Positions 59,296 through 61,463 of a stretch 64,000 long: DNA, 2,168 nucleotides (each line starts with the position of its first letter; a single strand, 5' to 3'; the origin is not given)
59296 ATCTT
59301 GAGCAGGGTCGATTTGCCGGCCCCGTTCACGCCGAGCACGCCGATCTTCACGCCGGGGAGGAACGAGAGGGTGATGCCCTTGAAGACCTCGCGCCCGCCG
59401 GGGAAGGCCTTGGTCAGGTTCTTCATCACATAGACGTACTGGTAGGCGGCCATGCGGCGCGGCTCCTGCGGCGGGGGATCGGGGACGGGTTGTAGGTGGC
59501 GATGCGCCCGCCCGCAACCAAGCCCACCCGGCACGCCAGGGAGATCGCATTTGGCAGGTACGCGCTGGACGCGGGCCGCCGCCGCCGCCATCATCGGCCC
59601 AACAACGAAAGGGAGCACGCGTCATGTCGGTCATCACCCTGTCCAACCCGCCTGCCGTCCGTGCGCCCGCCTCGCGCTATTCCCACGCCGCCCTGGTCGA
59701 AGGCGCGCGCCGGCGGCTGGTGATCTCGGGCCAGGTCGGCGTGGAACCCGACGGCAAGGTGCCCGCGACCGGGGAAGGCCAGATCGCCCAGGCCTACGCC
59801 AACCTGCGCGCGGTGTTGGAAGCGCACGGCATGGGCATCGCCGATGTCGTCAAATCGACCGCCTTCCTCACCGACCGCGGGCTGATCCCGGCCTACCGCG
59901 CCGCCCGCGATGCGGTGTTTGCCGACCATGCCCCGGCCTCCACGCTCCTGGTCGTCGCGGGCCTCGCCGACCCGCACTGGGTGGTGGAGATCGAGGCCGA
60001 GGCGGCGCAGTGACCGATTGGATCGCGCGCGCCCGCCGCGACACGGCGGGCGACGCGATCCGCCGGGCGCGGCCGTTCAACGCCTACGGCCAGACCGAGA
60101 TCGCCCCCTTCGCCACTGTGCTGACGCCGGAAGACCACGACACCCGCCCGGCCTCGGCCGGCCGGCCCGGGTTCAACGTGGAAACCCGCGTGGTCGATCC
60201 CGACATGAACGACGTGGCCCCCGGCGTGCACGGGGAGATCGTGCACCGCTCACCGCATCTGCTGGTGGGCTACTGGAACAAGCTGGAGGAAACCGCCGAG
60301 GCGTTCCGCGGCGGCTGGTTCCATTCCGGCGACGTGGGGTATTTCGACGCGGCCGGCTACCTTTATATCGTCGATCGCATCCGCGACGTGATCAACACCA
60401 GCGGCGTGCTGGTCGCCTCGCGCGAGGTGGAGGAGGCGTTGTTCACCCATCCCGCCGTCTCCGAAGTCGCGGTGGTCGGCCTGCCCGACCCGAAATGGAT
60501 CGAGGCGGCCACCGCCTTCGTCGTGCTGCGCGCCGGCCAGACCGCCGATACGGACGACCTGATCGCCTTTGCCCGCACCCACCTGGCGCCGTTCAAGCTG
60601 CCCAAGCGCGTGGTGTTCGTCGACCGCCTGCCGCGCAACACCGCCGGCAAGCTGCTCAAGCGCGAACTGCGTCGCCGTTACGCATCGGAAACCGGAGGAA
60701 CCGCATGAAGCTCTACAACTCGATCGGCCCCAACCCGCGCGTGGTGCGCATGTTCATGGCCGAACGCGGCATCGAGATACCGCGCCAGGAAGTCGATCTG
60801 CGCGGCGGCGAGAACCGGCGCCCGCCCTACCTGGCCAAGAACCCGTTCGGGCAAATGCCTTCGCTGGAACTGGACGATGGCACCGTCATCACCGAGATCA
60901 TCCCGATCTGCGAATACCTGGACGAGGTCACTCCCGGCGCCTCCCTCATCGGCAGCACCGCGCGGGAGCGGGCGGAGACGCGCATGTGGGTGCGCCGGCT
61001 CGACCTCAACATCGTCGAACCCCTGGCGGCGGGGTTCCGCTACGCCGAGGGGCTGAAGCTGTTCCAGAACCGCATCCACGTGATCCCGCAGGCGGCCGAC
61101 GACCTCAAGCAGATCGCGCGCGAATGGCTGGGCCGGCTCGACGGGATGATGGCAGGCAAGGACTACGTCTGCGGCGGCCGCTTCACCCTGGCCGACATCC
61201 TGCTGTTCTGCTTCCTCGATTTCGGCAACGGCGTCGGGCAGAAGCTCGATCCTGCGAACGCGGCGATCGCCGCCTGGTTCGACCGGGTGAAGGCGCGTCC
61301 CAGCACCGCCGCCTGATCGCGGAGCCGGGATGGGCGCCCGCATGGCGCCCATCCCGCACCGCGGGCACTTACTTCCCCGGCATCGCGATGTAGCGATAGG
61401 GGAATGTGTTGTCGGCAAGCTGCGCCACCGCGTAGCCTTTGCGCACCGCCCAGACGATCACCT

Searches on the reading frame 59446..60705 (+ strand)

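Call 72: search_protein_families(library=pfam, proteins=[window:59446-60705:+], max_evalue=0.001)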
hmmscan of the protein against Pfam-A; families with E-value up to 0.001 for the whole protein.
window:59446-60705:+ (420 aa): 2 families
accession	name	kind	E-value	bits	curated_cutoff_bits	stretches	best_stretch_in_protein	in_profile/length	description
PF13193.12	AMP-binding_C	-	2.7e-23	83.1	24.5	1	327-402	1-76/76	AMP-binding enzyme C-terminal domain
PF00501.34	AMP-binding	-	1.1e-15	57.8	29.9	1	208-277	313-384/384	AMP-binding enzyme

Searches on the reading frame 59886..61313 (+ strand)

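Call 72: search_protein_families(library=pfam, proteins=[window:59886-61313:+], max_evalue=0.001)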
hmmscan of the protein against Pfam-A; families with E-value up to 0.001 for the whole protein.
window:59886-61313:+ (476 aa): 6 families
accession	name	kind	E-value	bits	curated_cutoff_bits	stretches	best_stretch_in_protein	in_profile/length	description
PF13409.12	GST_N_2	-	1.5e-13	51.6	25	1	282-347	3-69/70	Glutathione S-transferase, N-terminal domain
PF00043.30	GST_C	-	3.2e-10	40.6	20.7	1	403-472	23-93/93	Glutathione S-transferase, C-terminal domain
PF13417.12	GST_N_3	-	6.6e-10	39.6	22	1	281-351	7-73/75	Glutathione S-transferase, N-terminal domain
PF02798.26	GST_N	-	7.8e-10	39.4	20.9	1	274-347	3-76/76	Glutathione S-transferase, N-terminal domain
PF13410.11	GST_C_2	-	7.1e-07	29.7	24.9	1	402-467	2-69/69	Glutathione S-transferase, C-terminal domain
PF14497.11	GST_C_3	-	4.2e-06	27.4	21.6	1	407-473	27-96/104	Glutathione S-transferase, C-terminal domain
